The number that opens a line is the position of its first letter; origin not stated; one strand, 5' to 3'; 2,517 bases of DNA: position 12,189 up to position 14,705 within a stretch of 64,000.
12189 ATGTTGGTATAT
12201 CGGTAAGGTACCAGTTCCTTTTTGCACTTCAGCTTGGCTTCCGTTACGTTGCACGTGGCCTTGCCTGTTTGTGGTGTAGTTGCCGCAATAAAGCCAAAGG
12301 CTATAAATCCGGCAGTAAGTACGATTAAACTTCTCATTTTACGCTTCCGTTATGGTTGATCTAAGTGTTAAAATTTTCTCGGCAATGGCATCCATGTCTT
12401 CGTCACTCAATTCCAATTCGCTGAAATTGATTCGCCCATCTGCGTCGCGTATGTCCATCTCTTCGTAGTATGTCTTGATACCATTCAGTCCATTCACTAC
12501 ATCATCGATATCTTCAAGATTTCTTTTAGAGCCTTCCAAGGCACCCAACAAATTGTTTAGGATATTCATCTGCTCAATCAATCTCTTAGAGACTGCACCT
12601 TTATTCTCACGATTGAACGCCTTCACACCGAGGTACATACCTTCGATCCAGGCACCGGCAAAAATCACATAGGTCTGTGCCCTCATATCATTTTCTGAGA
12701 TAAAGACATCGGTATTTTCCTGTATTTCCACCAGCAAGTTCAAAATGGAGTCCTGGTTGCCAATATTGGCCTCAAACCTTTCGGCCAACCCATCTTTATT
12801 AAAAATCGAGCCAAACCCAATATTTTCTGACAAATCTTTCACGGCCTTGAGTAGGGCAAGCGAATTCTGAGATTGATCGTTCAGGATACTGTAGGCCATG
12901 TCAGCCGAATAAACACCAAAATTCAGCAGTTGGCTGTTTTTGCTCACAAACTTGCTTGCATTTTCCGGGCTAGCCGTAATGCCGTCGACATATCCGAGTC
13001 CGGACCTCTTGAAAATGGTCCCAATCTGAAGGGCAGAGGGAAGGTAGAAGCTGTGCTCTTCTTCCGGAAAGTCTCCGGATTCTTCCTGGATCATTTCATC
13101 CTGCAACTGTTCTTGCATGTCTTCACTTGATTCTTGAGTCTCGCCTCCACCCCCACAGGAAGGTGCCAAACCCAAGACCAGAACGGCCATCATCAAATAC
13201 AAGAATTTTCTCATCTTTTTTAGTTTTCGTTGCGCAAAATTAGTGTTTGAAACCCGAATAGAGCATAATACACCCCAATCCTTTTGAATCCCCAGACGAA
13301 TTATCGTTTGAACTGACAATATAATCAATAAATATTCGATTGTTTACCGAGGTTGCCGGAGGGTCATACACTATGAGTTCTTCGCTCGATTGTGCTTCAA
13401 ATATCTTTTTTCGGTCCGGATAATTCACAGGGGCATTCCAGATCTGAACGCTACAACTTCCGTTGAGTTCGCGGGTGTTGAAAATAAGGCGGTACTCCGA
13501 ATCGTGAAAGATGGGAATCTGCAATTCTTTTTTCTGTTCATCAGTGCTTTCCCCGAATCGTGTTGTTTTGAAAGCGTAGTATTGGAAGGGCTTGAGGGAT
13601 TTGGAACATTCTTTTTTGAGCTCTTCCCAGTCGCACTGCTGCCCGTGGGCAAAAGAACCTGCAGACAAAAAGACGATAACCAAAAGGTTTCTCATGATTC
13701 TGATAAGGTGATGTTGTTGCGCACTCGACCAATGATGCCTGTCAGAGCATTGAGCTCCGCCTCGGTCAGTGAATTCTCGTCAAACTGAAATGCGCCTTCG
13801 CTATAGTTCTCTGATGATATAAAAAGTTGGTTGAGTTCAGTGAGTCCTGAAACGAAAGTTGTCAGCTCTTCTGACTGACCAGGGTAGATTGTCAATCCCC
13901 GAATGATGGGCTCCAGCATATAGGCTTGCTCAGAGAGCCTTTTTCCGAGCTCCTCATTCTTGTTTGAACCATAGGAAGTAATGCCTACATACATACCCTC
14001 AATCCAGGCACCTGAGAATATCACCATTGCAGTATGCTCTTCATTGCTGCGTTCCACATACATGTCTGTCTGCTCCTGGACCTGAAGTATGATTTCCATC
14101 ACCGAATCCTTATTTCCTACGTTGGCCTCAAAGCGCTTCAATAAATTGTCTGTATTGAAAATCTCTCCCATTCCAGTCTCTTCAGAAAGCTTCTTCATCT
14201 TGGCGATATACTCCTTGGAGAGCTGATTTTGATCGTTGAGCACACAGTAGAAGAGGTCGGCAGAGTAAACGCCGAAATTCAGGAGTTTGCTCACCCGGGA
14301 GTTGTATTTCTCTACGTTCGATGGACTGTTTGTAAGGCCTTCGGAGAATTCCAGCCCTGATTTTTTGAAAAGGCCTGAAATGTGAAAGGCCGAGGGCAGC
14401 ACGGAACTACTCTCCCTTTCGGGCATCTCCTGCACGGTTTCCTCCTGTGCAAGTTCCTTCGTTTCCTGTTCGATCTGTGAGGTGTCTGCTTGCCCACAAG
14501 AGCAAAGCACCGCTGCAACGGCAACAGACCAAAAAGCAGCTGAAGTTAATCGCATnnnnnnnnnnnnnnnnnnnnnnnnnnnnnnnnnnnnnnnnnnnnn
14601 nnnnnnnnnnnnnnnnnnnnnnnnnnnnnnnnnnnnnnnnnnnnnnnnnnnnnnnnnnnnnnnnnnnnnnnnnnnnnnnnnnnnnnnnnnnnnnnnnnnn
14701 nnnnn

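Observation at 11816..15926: Tandem triplication of an uncharacterised two-gene envelope module (B-A-B-A-B-A)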

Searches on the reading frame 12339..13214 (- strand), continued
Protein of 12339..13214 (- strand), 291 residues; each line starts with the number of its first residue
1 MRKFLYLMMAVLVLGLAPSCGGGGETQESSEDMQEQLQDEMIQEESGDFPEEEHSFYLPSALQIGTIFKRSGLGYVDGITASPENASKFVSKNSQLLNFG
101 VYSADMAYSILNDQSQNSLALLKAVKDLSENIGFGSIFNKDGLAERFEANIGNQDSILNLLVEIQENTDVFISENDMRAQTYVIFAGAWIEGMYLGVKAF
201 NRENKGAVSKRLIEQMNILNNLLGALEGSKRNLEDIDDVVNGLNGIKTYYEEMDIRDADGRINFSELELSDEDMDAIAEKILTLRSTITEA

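Call 48: find_encoding_contigs(protein=P0385, flank=6000, max_places=2)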
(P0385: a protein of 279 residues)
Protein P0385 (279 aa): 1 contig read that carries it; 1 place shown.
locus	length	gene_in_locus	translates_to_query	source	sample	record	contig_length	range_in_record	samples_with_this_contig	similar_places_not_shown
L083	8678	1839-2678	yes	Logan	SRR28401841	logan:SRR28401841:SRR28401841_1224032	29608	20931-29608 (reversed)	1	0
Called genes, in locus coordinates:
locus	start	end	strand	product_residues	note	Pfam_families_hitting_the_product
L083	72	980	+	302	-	PF01882:DUF58, PF13519:VWA_2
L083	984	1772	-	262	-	PF01497:Peripla_BP_2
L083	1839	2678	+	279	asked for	-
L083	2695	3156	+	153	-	-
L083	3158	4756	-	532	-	PF20154:LNT_N, PF00795:CN_hydrolase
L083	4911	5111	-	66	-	-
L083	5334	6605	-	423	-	PF00709:Adenylsucc_synt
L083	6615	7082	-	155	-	PF00885:DMRL_synthase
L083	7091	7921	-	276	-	PF12895:ANAPC3 (faint), PF13424:TPR_12 (faint), PF00515:TPR_1 (faint), PF07719:TPR_2 (faint), PF13174:TPR_6 (faint), PF13176:TPR_7 (faint), PF13181:TPR_8 (faint), PF13432:TPR_16 (faint)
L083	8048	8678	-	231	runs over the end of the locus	PF01988:VIT1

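Call 51: search_protein_families(library=padloc, proteins=[window:12339-13214:-], max_evalue=0.1)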
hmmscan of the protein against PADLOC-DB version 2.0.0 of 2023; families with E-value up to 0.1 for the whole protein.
window:12339-13214:- (291 aa): 0 families

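Call 52: search_protein_families(library=phrogs, proteins=[window:12339-13214:-], max_evalue=0.1)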
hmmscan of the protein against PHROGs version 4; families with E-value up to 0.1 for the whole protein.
window:12339-13214:- (291 aa): 0 families

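Call 60: fold_search(model_id=the predicted structure, library=viral)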
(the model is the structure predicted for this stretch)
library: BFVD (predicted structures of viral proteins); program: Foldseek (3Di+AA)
matches with E <= 10: 102; with E <= 0.001: 0
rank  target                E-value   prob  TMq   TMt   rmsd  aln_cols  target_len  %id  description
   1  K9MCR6                4.3e-01  0.09  0.14  0.14  23.2       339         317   11  (no name in the UniProt tables at hand)
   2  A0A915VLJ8            8.1e-01  0.07  0.14  0.09  26.7       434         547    9  (no name in the UniProt tables at hand)
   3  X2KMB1                8.5e-01  0.06  0.13  0.08  20.0       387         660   14  Tape measure domain protein [Enterococcus phage AUEF3]
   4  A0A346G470            8.9e-01  0.21  0.21  0.15  14.3       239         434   13  (no name in the UniProt tables at hand)
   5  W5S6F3                1.1e+00  0.13  0.19  0.23  20.3       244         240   13  Uncharacterized protein [Pithovirus sibericum]
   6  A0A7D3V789            1.7e+00  0.41  0.31  0.18  10.8       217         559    9  V21 virophage-like protein [Fadolivirus FV1/VV64]
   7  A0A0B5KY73            2.5e+00  0.08  0.20  0.16  22.6       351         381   11  Nucleocapsid protein (Fragment) [Wuhan Louse Fly Virus 2]
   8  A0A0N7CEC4            3.0e+00  0.03  0.14  0.15  17.8       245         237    8  ribonucleoside-diphosphate reductase [Salmonella phage 38]
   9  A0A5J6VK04            3.0e+00  0.03  0.12  0.12  18.7       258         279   16  Uncharacterized protein [Megaviridae environmental sample]
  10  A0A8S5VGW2            3.0e+00  0.03  0.13  0.09  26.8       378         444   13  Uncharacterized protein [Myoviridae sp. ctkfK18]
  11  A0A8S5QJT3            3.1e+00  0.04  0.17  0.14  21.5       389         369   10  MKL/myocardin-like protein 1 [Siphoviridae sp. ctk4d14]
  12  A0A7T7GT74            3.4e+00  0.06  0.19  0.11  18.8       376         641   10  (no name in the UniProt tables at hand)
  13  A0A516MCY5            3.4e+00  0.03  0.13  0.06  20.4       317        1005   12  (no name in the UniProt tables at hand)
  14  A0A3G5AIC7            3.5e+00  0.08  0.25  0.22  17.4       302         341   12  Uncharacterized protein [Sylvanvirus sp.]
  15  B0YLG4                3.5e+00  0.07  0.18  0.06  25.5       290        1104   13  Uncharacterized protein [Glossina hytrovirus (isolate Glossina pallidipes/Ethiopia/Seibersdorf/-)]
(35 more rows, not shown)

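Call 66: search_protein_families(library=pfam, alignment_id=A6, max_evalue=0.01)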
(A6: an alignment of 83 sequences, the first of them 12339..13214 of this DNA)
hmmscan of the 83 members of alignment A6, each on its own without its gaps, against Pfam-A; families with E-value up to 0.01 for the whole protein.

A. member 1, window:12339-13214:- (291 aa): 0 families

B. families by the number of members that match (of 83 scanned): 10 families
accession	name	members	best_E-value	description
PF03216.18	Rhabdo_ncap_2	1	0.00031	Rhabdovirus nucleoprotein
PF23365.1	DUF7090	1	0.00099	Family of unknown function (DUF7090)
PF13234.12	MTR4_beta-barrel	1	0.0022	Mtr4-like, beta-barrel domain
PF16566.10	CREPT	1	0.0027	Cell-cycle alteration and expression-elevated protein in tumour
PF05055.17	DUF677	1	0.0035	Protein of unknown function (DUF677)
PF21877.2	PH_NF1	1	0.0037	PH domain-like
PF20977.2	GatF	1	0.0046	Glutamyl-tRNA(Gln) amidotransferase subunit F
PF16173.10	DUF4874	1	0.0048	Domain of unknown function (DUF4874)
PF20442.3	BrxL_N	1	0.0053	BREX system Lon protease-like protein BrxL N-terminal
PF22299.1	BRISC_FAM175B_helical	1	0.0061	BRISC complex subunit FAM175B, helical domain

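Call 67: search_solved_structures(query=A6, max_evalue=10)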
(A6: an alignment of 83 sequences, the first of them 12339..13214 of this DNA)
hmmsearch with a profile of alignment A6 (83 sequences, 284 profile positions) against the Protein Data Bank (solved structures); distinct sequences matched with E-value up to 10: 19.
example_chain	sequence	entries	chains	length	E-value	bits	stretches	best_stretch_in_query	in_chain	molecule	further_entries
28lk_A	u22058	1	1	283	0.06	15.5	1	4-41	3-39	complement-inhibiting protein ChiB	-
2ets_A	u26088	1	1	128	0.096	14.8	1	226-283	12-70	hypothetical protein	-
6all_A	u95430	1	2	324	0.14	14.3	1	1-45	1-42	Fe(3+)-citrate-binding protein yfmC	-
6xaw_A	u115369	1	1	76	0.17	14.1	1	200-243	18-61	Transcriptional regulatory protein SIN3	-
2yp6_A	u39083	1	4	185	0.25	13.5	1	1-40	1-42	THIOREDOXIN FAMILY PROTEIN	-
6fcg_A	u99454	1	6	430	0.28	13.3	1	3-39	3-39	Glycoside hydrolase, GH17 family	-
8at3_G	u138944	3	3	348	0.32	13.1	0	193-282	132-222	HAUS augmin like complex subunit 7 S homeolog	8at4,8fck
5j0j_A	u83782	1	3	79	0.35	13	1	189-260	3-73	designed protein 2L6HC3_6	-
28li_A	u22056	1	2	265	0.52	12.4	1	1-37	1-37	Uncharacterized conserved protein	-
3x1e_A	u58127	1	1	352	0.84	11.7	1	1-56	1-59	Nitrite reductase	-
3x1n_A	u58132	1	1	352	0.84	11.7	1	1-56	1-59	Nitrite reductase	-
3x1f_A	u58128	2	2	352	0.84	11.7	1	1-56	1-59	Nitrite reductase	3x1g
5j0k_A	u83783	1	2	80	0.95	11.6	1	202-255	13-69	designed protein 2L4HC2_23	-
4u6b_A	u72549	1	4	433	1.1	11.4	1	6-40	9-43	Conserved hypothetical lipoprotein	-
5tgw_A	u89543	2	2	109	2.1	10.5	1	137-172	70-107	PS1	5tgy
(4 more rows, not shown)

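Call 70: find_related_loci(query=A3, collection=viral_contigs, flank=8000)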
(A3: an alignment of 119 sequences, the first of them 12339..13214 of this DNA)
Query A3 (291 aa) in viral_contigs; peptide patterns used: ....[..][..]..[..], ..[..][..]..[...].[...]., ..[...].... (x = any residue, [..] = any of these).
29 stretches matched a pattern, but none encodes a relative of the query by tblastn (E <= 1e-3).

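Call 72: find_encoding_contigs(protein=P0381, flank=7000, max_places=2)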
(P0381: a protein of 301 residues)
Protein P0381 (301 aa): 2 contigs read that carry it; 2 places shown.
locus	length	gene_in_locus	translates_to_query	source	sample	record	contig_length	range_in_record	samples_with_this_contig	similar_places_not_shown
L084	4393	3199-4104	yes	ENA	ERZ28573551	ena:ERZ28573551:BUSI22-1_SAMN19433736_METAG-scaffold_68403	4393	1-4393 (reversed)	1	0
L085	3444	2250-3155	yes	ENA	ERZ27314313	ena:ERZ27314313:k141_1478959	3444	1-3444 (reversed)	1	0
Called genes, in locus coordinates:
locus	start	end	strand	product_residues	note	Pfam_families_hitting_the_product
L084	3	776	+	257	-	?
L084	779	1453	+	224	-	PF00696:AA_kinase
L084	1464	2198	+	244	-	PF00590:TP_methylase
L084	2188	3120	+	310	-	PF03308:MeaB, PF02492:cobW (weak), PF03029:ATP_bind_1 (faint)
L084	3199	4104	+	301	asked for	-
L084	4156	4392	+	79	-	?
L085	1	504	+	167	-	?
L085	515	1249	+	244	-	PF00590:TP_methylase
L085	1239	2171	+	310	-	PF03308:MeaB, PF02492:cobW (weak), PF03029:ATP_bind_1 (faint)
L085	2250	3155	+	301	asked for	-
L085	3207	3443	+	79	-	?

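Call 73: find_encoding_contigs(protein=P0369, flank=7000, max_places=2)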
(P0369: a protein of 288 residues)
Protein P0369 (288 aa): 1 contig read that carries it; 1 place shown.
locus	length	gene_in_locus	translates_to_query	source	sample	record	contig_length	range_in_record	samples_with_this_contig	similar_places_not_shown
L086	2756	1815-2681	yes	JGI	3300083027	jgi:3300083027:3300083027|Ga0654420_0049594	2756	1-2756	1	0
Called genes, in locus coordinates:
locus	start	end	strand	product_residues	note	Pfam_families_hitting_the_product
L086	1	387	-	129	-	?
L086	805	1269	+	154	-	-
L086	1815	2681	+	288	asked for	-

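Call 74: find_encoding_contigs(protein=P0374, flank=7000, max_places=2)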
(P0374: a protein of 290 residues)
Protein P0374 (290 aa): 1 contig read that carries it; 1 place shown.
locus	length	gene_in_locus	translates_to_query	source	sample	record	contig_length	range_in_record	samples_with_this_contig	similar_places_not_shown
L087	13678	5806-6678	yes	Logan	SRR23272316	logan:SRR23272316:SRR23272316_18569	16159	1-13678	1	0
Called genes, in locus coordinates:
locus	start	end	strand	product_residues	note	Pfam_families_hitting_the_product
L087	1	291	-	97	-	?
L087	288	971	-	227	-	PF03932:CutC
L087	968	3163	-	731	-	PF02838:Glyco_hydro_20b, PF00728:Glyco_hydro_20, PF00754:F5_F8_type_C (weak)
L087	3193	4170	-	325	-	PF01112:Asparaginase_2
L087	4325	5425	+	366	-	PF05971:Methyltransf_10, PF05175:MTS (weak)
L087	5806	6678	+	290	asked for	-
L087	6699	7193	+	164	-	-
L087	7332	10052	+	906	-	PF00989:PAS (faint), PF13188:PAS_8 (faint), PF00512:HisKA, PF02518:HATPase_c, PF00072:Response_reg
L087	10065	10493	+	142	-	PF00072:Response_reg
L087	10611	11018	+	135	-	PF00072:Response_reg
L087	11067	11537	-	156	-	-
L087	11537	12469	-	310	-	-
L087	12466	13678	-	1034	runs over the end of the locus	PF00005:ABC_tran, PF13304:AAA_21 (faint), PF19055:ABC2_membrane_7 (weak), PF01061:ABC2_membrane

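Call 78: find_encoding_contigs(protein=P0376, flank=8000, max_places=2)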
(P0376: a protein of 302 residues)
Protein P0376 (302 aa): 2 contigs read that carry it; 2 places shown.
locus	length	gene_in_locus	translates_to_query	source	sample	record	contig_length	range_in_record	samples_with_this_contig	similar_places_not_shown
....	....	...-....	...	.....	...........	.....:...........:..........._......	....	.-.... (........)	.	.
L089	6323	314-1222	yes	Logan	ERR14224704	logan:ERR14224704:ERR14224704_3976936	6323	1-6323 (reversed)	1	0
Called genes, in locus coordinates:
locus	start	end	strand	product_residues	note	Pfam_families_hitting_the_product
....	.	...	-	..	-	?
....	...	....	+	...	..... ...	-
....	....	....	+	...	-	-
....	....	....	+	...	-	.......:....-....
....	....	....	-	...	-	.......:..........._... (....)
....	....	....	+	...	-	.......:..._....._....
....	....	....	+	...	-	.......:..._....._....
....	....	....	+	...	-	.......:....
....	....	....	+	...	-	?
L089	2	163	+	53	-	?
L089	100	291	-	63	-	-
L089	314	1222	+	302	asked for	-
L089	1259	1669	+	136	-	-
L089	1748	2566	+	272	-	PF00682:HMGL-like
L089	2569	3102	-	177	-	PF13620:CarboxypepD_reg (weak)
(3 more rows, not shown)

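Call 79: find_encoding_contigs(protein=P0388, flank=8000, max_places=2)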
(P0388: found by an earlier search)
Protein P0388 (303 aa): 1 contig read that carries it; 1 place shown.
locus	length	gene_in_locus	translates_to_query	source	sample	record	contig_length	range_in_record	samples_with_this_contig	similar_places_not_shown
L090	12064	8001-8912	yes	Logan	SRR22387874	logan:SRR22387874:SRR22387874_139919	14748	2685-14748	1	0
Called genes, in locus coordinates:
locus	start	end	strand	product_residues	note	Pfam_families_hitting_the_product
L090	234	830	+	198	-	PF25593:GldD_lipo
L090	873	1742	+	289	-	PF13369:Transglut_core2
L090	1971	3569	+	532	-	-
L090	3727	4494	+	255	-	PF01522:Polysacc_deac_1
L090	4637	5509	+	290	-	-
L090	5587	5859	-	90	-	PF00216:Bac_DNA_binding, PF18291:HU-HIG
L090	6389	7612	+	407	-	PF00926:DHBP_synthase, PF00925:GTP_cyclohydro2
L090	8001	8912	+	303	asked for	-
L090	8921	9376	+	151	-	-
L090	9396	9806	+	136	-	-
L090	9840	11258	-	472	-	PF18073:Zn_ribbon_LapB, PF13481:AAA_25, PF03796:DnaB_C, PF06745:ATPase, PF00004:AAA (weak), PF13401:AAA_22 (weak), PF13541:ChlI, PF05362:Lon_C (weak)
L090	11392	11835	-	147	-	-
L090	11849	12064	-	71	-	?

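Call 89: search_dna_similar(query=window:12339-13214:-, collection=plasmids, mode=protein, max_evalue=0.001, max_rows=5)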
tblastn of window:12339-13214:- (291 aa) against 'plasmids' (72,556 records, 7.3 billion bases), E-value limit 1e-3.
No match.

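Call 90: search_dna_similar(query=window:12339-13214:-, collection=phages, mode=protein, max_evalue=0.001, max_rows=5)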
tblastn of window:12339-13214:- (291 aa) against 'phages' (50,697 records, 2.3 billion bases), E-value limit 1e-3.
No match.

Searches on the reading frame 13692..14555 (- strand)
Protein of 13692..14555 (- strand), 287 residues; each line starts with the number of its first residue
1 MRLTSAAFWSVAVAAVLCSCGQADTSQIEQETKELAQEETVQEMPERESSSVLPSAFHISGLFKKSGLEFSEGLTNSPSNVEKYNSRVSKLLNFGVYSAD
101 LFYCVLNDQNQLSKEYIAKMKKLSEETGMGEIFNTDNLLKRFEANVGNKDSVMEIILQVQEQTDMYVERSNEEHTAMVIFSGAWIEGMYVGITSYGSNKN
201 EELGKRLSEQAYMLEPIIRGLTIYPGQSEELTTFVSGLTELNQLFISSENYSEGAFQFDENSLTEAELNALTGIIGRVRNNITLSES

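Call 3: search_protein_families(library=pfam, proteins=[window:13692-14555:-], max_evalue=1)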
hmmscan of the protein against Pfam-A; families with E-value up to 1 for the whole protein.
window:13692-14555:- (287 aa): 0 families

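Call 4: search_protein_families(library=ncbifam, proteins=[window:13692-14555:-], max_evalue=1)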
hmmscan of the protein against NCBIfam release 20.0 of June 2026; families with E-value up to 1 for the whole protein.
window:13692-14555:- (287 aa): 0 families

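Call 51: search_protein_families(library=padloc, proteins=[window:13692-14555:-], max_evalue=0.1)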
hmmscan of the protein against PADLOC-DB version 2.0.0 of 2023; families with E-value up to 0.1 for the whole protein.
window:13692-14555:- (287 aa): 1 family
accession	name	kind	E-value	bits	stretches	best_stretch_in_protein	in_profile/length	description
PDLC04011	PD-Lambda-5_A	-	0.0079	12.8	1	83-161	98-177/526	-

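Call 52: search_protein_families(library=phrogs, proteins=[window:13692-14555:-], max_evalue=0.1)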
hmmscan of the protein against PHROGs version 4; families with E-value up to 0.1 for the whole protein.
window:13692-14555:- (287 aa): 1 family
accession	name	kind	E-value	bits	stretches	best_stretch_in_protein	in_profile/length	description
phrog_16286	-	unknown function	0.025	15.8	0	167-195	11-39/56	-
